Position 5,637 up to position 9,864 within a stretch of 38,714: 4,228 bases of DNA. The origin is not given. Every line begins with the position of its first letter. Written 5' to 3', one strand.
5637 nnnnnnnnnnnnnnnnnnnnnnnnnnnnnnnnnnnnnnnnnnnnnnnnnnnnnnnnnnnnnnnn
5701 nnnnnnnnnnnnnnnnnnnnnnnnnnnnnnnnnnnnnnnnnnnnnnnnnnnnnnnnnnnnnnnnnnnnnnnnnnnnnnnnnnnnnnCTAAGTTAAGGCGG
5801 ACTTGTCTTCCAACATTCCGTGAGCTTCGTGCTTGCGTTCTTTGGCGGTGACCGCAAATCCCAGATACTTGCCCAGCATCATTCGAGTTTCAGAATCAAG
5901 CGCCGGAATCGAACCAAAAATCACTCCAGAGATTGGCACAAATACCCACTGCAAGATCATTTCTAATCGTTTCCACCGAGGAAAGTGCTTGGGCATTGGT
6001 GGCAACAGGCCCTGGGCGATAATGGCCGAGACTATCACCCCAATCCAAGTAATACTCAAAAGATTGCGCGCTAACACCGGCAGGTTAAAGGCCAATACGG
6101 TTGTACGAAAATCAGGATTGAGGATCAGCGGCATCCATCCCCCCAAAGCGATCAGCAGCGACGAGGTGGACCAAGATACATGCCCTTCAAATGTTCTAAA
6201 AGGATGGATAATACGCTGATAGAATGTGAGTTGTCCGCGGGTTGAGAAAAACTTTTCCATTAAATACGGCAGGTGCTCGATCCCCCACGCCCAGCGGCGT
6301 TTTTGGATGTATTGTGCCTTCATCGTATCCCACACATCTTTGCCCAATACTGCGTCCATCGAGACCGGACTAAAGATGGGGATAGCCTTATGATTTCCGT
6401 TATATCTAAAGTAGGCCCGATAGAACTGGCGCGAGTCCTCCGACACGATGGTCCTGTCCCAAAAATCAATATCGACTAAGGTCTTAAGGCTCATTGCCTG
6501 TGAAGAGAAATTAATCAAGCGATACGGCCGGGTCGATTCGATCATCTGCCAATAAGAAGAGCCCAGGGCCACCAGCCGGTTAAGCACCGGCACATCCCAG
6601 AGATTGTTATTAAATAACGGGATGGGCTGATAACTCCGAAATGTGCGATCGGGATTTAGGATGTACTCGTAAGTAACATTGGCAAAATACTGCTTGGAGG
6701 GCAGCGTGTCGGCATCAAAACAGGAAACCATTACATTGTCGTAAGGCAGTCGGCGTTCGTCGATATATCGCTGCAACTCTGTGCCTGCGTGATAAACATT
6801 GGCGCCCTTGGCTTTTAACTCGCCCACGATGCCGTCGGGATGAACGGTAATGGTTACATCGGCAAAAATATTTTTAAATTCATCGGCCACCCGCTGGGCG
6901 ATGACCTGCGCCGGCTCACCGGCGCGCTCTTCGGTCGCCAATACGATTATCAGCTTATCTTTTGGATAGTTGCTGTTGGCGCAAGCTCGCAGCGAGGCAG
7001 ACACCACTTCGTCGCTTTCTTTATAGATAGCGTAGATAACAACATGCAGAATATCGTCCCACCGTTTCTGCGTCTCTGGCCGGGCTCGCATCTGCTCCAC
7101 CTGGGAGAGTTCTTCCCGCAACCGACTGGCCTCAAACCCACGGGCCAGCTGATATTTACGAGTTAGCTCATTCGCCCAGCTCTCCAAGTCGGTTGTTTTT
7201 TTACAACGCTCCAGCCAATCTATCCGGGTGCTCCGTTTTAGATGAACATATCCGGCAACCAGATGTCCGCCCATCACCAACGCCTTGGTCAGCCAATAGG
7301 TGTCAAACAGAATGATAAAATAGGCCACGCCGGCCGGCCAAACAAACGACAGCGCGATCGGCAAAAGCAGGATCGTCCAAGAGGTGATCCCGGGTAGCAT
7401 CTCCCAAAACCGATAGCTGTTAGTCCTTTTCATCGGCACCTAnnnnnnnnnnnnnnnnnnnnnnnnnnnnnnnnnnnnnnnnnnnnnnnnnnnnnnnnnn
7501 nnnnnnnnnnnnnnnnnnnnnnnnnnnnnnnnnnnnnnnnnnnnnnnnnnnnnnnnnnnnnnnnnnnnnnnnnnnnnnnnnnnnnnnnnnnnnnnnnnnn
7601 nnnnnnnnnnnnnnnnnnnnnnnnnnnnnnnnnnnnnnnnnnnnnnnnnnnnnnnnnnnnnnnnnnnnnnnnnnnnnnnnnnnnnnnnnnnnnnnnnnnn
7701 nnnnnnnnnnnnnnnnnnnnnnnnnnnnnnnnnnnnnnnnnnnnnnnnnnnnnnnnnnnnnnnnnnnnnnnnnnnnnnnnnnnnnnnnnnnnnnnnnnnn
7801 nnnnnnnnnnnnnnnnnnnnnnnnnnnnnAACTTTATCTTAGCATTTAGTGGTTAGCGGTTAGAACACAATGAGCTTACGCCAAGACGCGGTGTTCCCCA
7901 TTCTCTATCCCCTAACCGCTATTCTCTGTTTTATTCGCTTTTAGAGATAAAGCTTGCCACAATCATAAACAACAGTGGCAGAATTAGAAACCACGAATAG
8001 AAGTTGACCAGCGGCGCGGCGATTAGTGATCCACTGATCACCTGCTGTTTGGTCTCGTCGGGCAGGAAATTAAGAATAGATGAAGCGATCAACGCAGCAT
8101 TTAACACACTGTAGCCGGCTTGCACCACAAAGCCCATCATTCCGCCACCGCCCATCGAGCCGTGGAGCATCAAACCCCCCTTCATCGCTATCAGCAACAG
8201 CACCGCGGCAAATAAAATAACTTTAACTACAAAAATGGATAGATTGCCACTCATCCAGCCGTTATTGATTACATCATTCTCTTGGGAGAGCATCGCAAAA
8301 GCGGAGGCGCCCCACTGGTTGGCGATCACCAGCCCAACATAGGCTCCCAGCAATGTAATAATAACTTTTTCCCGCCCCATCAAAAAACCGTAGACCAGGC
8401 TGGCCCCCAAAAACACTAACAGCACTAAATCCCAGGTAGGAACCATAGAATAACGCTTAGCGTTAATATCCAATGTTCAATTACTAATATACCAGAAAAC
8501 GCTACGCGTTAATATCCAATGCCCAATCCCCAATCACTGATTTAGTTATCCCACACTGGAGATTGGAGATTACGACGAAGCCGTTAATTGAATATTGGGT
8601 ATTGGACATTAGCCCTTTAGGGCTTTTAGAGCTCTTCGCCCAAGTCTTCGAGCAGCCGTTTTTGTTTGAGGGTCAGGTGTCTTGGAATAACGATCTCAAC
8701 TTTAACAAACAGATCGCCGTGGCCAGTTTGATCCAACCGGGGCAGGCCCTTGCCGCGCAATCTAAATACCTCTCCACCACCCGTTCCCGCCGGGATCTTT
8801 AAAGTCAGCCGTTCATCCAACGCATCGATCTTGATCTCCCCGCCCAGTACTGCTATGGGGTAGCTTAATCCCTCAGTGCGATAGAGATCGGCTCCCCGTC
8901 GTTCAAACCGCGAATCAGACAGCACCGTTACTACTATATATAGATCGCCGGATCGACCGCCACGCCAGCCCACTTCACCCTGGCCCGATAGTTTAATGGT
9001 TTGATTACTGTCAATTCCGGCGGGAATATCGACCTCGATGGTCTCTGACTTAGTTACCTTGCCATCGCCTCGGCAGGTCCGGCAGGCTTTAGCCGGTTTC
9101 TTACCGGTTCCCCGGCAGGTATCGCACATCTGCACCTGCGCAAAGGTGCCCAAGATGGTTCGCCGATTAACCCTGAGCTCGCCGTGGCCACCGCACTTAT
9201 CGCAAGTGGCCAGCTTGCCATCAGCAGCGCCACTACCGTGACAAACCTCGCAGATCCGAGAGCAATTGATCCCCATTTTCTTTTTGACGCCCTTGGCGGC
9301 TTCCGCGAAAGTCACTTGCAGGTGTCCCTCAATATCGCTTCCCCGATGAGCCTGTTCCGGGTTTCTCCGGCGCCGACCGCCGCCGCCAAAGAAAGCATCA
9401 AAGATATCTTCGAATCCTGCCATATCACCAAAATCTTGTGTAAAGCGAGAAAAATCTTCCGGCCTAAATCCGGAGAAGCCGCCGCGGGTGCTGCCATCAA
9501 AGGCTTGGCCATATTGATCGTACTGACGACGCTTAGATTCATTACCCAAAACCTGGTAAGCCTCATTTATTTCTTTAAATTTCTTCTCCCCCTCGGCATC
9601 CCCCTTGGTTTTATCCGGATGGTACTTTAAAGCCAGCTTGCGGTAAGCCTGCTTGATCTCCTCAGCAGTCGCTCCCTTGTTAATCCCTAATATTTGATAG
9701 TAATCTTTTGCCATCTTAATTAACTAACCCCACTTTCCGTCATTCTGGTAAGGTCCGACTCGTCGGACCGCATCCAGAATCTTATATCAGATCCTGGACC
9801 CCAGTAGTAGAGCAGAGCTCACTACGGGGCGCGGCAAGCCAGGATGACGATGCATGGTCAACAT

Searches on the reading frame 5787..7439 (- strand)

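Call 59: search_protein_families(library=pfam, proteins=[window:5787-7439:-], max_evalue=0.001)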
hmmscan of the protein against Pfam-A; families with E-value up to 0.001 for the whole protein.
window:5787-7439:- (550 aa): 1 family
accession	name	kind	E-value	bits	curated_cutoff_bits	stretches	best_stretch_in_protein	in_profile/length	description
PF13632.12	Glyco_trans_2_3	-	0.00038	20.8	27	1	311-451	74-187/198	Glycosyl transferase family group 2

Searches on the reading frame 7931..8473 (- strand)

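Call 59: search_protein_families(library=pfam, proteins=[window:7931-8473:-], max_evalue=0.001)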
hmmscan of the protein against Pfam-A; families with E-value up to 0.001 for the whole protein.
window:7931-8473:- (180 aa): 1 family
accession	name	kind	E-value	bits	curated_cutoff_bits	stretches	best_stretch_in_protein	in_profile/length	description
PF02674.22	Colicin_V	-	5.9e-06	26.8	29.3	1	15-157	2-141/144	Colicin V production protein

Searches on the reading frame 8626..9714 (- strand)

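Call 59: search_protein_families(library=pfam, proteins=[window:8626-9714:-], max_evalue=0.001)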
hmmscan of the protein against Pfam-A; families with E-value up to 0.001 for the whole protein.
window:8626-9714:- (362 aa): 3 families
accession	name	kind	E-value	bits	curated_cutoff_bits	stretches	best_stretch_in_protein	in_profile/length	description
PF01556.23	DnaJ_C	-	4e-43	147.5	26.6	1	129-344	2-152/152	DnaJ C terminal domain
PF00226.36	DnaJ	-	6.9e-29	100.2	27.8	1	4-66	1-63/63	DnaJ domain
PF00684.25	DnaJ_CXXCXGXG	-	1.1e-13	51.6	32.7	1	155-218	1-65/65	DnaJ central domain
